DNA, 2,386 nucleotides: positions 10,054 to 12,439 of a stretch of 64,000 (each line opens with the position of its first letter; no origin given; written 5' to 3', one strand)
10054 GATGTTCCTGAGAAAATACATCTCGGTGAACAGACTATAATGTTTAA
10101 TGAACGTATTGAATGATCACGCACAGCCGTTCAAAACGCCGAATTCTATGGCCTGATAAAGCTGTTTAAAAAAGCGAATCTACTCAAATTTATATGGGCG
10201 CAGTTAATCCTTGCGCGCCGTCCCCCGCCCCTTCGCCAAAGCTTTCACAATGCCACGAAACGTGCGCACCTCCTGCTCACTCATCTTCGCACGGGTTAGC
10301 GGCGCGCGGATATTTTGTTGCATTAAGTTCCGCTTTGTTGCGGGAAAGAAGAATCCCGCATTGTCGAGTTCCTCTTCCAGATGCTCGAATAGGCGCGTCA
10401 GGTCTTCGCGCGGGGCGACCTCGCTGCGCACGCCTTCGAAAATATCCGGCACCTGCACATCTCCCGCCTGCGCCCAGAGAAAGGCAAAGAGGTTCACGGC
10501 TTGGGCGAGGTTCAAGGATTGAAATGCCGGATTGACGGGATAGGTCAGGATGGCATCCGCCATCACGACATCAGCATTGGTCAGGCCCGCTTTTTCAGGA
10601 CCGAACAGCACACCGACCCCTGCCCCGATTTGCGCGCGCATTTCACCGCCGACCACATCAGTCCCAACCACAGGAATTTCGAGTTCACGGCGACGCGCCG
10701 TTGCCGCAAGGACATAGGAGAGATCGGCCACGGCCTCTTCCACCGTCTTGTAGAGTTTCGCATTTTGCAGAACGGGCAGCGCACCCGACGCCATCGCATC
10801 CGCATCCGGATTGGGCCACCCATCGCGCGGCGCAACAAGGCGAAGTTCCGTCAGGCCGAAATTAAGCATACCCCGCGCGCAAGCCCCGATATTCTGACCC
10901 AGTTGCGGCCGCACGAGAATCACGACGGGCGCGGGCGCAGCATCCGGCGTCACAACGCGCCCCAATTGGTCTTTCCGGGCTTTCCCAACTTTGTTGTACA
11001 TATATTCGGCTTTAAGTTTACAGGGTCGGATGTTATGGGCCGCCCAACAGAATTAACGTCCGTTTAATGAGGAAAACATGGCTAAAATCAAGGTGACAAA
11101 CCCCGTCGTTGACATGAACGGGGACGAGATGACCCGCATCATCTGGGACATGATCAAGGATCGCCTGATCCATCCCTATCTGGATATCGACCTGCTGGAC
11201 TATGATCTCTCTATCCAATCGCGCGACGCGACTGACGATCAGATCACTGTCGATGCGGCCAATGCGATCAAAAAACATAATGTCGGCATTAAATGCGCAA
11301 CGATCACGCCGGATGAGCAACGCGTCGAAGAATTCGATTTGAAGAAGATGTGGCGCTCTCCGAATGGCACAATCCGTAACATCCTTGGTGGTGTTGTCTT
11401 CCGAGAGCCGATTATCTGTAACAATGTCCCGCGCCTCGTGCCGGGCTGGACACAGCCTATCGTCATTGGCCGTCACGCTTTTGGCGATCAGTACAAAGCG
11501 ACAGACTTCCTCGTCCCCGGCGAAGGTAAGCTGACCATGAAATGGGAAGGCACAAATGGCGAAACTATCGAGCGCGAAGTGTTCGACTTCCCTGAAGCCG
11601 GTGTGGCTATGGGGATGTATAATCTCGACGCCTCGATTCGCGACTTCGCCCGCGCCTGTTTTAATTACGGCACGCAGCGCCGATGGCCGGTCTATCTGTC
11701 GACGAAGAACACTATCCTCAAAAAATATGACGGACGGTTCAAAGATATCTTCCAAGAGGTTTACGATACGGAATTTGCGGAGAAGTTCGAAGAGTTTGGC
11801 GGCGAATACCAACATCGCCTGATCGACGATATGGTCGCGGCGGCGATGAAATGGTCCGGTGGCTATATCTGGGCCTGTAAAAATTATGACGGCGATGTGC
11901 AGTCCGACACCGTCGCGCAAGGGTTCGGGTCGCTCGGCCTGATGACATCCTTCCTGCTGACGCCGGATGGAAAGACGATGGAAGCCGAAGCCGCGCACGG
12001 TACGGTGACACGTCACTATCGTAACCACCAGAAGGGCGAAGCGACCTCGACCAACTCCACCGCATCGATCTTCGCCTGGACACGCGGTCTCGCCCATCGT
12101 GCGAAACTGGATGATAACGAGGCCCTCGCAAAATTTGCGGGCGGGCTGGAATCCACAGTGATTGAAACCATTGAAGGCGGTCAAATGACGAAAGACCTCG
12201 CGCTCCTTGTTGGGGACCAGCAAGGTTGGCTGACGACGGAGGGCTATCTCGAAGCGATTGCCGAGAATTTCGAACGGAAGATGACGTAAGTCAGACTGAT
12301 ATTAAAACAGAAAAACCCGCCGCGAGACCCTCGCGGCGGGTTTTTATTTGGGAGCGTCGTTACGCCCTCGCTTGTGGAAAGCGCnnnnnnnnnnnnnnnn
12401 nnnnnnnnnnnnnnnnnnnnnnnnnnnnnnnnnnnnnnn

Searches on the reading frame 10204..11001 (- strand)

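Call 58: search_protein_families(library=pfam, proteins=[window:10204-11001:-], max_evalue=0.0001)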
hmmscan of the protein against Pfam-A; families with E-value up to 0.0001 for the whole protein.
window:10204-11001:- (265 aa): 1 family
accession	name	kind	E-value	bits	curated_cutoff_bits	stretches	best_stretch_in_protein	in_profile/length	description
PF00588.24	SpoU_methylase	-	6.3e-20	72.2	29.7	1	26-173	3-141/142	SpoU rRNA Methylase family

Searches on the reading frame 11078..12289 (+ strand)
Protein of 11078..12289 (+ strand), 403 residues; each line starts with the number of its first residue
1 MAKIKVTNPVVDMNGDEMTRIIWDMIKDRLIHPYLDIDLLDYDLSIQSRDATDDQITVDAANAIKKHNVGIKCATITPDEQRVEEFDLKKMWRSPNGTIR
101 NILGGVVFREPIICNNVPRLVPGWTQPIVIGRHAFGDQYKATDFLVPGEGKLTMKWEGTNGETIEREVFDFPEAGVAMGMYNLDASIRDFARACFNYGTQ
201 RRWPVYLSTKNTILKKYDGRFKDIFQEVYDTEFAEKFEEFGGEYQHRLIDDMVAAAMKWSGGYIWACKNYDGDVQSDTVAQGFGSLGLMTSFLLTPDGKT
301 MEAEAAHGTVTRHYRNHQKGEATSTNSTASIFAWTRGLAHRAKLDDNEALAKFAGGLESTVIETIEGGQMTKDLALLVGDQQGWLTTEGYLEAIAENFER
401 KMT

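Call 58: search_protein_families(library=pfam, proteins=[window:11078-12289:+], max_evalue=0.0001)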
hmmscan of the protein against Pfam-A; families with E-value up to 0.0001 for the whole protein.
window:11078-12289:+ (403 aa): 1 family
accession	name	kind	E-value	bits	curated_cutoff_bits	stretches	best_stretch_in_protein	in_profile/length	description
PF00180.25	Iso_dh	-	8.6e-61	206.5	27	1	5-378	1-336/348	Isocitrate/isopropylmalate dehydrogenase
